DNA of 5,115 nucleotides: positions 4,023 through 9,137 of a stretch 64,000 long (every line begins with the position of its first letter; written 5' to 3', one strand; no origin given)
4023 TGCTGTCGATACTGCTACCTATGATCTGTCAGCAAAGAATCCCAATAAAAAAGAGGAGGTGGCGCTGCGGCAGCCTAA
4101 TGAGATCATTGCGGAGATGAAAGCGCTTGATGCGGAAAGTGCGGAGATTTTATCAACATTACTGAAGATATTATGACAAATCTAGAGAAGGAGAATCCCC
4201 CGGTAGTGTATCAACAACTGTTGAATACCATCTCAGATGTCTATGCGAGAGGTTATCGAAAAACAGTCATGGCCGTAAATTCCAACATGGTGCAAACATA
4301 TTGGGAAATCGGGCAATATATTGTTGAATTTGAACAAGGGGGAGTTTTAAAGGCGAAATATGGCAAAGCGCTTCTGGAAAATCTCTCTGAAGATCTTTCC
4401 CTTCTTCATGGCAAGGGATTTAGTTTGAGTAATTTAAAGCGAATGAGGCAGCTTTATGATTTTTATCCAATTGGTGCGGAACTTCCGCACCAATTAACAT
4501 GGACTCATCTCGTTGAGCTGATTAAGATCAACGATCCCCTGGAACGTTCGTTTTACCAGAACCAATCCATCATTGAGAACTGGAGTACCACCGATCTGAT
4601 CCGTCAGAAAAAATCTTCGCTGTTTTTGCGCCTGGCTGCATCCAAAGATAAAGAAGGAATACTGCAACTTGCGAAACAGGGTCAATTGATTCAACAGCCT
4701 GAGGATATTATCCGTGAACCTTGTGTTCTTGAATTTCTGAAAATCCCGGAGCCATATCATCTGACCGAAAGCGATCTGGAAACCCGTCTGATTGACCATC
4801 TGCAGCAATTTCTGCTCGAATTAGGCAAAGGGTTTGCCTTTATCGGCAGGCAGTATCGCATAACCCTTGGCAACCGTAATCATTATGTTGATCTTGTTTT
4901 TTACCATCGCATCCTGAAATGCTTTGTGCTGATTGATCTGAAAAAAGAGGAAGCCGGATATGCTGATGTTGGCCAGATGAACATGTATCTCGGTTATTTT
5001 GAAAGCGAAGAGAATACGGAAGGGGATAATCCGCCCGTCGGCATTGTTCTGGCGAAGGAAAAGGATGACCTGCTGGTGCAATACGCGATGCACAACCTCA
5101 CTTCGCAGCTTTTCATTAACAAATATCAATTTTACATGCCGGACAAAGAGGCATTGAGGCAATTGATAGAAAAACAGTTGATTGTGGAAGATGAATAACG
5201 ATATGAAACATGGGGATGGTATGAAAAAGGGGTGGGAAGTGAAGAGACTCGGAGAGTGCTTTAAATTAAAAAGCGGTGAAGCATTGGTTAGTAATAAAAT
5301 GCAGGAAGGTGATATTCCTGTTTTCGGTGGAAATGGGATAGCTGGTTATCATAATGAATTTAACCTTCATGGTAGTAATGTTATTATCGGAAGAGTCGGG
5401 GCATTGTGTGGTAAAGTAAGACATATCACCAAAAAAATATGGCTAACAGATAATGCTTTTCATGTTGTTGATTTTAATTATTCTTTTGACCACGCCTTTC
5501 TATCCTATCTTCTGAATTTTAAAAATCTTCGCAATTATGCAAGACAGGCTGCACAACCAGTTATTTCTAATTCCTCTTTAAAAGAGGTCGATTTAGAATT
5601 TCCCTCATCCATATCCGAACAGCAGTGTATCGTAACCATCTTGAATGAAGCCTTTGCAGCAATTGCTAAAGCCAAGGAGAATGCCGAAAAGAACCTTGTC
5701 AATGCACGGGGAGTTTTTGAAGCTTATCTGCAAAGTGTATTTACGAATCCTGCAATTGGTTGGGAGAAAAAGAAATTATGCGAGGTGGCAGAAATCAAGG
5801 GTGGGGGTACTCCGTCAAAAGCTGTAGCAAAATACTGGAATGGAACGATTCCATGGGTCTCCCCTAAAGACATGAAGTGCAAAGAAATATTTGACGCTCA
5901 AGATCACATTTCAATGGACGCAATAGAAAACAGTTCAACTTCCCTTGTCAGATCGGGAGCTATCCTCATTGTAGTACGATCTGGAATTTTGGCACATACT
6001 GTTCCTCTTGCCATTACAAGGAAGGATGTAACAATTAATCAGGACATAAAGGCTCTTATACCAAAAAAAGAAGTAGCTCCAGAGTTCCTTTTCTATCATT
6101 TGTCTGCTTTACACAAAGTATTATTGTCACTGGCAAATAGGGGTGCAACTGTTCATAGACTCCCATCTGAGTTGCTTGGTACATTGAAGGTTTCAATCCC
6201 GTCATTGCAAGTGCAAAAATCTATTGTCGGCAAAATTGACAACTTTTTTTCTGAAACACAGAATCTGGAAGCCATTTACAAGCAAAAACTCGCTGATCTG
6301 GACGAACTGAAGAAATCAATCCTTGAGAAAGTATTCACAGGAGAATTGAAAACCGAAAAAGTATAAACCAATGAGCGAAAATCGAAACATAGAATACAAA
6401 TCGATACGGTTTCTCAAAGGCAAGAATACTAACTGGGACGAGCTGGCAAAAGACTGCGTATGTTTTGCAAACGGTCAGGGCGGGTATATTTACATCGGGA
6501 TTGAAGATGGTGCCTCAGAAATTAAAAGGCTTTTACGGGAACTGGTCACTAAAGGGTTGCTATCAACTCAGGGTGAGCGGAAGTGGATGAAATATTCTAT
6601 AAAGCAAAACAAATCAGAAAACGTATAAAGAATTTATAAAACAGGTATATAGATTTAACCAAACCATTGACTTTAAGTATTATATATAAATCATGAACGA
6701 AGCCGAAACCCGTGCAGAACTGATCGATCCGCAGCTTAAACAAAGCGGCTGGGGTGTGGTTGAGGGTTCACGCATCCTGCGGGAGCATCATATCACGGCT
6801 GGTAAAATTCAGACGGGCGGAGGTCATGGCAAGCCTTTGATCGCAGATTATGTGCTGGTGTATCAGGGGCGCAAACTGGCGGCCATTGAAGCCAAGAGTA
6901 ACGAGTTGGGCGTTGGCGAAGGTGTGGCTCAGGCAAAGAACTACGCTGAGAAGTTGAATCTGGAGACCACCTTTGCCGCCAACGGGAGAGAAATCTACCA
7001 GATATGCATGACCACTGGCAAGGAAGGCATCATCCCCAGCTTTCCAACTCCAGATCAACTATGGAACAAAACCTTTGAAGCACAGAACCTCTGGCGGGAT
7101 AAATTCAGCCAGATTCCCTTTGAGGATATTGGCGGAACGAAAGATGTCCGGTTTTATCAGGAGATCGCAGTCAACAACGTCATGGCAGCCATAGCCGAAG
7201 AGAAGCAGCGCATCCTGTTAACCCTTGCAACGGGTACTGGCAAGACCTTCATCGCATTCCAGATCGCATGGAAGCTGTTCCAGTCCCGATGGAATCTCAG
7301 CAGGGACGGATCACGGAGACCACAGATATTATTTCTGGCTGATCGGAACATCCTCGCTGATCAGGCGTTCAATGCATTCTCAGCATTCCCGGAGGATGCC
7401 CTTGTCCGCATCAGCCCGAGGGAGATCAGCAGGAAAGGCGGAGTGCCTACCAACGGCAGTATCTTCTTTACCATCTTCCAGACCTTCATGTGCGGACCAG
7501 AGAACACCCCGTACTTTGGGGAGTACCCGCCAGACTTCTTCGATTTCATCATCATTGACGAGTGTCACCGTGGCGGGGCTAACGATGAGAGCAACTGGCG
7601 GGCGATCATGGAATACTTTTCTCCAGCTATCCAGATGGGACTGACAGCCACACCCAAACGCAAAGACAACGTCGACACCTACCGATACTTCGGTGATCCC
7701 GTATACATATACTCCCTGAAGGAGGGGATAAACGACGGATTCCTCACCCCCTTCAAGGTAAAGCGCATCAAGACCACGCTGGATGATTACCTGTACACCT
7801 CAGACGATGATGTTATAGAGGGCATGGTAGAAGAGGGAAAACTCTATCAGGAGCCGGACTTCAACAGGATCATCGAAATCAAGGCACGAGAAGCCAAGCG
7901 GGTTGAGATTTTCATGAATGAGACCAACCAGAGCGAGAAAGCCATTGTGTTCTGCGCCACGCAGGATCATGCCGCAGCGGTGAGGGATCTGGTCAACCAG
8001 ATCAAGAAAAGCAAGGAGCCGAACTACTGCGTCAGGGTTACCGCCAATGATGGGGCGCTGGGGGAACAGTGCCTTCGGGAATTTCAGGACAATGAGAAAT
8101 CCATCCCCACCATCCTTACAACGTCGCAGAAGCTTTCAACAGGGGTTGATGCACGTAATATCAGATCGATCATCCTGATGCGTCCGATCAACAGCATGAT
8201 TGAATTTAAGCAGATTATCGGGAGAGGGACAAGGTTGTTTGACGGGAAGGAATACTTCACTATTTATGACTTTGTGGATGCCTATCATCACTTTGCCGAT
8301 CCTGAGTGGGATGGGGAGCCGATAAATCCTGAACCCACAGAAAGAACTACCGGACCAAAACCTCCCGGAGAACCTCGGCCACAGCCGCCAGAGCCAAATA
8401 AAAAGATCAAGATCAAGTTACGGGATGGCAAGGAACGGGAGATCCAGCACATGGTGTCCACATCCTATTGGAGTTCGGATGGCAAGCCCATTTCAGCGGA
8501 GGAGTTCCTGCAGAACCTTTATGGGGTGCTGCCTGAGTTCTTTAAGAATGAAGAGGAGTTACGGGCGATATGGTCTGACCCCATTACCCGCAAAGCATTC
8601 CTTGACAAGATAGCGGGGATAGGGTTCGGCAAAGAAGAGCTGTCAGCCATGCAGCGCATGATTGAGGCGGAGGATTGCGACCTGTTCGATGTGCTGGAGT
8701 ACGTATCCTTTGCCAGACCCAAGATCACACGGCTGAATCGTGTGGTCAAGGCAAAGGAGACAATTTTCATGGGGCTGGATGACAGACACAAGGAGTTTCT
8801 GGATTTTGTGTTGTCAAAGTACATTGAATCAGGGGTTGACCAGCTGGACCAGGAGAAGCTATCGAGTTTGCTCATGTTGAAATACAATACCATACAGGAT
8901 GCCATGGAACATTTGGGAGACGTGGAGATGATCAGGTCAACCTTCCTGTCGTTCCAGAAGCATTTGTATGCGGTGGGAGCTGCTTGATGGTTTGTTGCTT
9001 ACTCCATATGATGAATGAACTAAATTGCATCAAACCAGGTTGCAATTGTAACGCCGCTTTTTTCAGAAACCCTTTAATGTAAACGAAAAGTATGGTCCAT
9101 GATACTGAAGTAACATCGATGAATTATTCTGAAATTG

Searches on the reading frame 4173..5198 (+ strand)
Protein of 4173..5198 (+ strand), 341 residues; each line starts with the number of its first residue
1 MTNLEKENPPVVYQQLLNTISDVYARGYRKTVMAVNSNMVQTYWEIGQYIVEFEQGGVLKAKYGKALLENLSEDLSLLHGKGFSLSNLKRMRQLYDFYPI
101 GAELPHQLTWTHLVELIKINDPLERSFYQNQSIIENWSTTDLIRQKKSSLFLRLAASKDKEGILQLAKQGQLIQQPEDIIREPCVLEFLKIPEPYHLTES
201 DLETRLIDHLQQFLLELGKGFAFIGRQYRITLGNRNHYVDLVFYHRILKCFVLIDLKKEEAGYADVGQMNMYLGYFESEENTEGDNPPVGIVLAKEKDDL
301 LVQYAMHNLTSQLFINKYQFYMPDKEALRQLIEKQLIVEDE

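Call 37: search_protein_families(library=pfam, proteins=[window:4173-5198:+], max_evalue=0.0001)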
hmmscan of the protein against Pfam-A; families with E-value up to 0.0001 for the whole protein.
window:4173-5198:+ (341 aa): 2 families
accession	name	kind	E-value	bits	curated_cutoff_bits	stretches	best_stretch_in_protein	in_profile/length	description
PF06250.17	YhcG_C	-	2.8e-55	186.9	32.5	1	178-328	2-152/157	YhcG PDDEXK nuclease domain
PF17761.7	DUF1016_N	-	1.2e-38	132.8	32.8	1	23-153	5-137/137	DUF1016 N-terminal domain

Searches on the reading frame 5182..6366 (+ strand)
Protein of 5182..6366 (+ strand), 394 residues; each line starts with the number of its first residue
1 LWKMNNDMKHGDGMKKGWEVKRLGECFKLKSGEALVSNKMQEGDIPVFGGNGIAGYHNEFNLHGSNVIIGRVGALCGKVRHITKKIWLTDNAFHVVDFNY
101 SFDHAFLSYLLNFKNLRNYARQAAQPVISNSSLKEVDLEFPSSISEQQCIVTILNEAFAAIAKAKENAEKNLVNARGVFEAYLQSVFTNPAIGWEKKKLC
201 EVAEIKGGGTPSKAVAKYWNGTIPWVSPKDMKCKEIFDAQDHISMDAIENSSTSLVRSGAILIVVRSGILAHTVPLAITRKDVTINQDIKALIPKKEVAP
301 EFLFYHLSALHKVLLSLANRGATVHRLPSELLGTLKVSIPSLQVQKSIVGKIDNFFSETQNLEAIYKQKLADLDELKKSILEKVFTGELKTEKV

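Call 37: search_protein_families(library=pfam, proteins=[window:5182-6366:+], max_evalue=0.0001)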
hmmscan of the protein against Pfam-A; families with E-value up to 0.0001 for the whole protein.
window:5182-6366:+ (394 aa): 1 family
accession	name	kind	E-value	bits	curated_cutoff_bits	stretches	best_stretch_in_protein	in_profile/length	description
PF01420.25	Methylase_S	-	6.4e-43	147.3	22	2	193-364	3-160/168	Type I restriction modification DNA specificity domain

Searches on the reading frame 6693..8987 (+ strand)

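Call 37: search_protein_families(library=pfam, proteins=[window:6693-8987:+], max_evalue=0.0001)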
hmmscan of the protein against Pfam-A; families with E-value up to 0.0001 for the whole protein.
window:6693-8987:+ (764 aa): 6 families
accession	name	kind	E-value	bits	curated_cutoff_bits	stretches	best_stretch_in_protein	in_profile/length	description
PF04851.21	ResIII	-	2.4e-36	125.5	22.5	1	151-323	3-164/164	Type III restriction enzyme, res subunit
PF08463.15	EcoEI_R_C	-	4.3e-21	76.1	24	1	603-759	1-163/163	EcoEI R protein C-terminal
PF18766.7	SWI2_SNF2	-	8.4e-20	71.8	26.7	1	155-356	1-190/221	SWI2/SNF2 ATPase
PF00270.35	DEAD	-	8.2e-11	42.4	26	1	159-324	7-162/167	DEAD/DEAH box helicase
PF00271.37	Helicase_C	-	8.7e-08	32.8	23.5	1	407-514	10-108/110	Helicase conserved C-terminal domain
PF04313.20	HSDR_N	-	4.6e-07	30.3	25.1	0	2-109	3-183/198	Type I restriction enzyme R protein N terminus (HSDR_N)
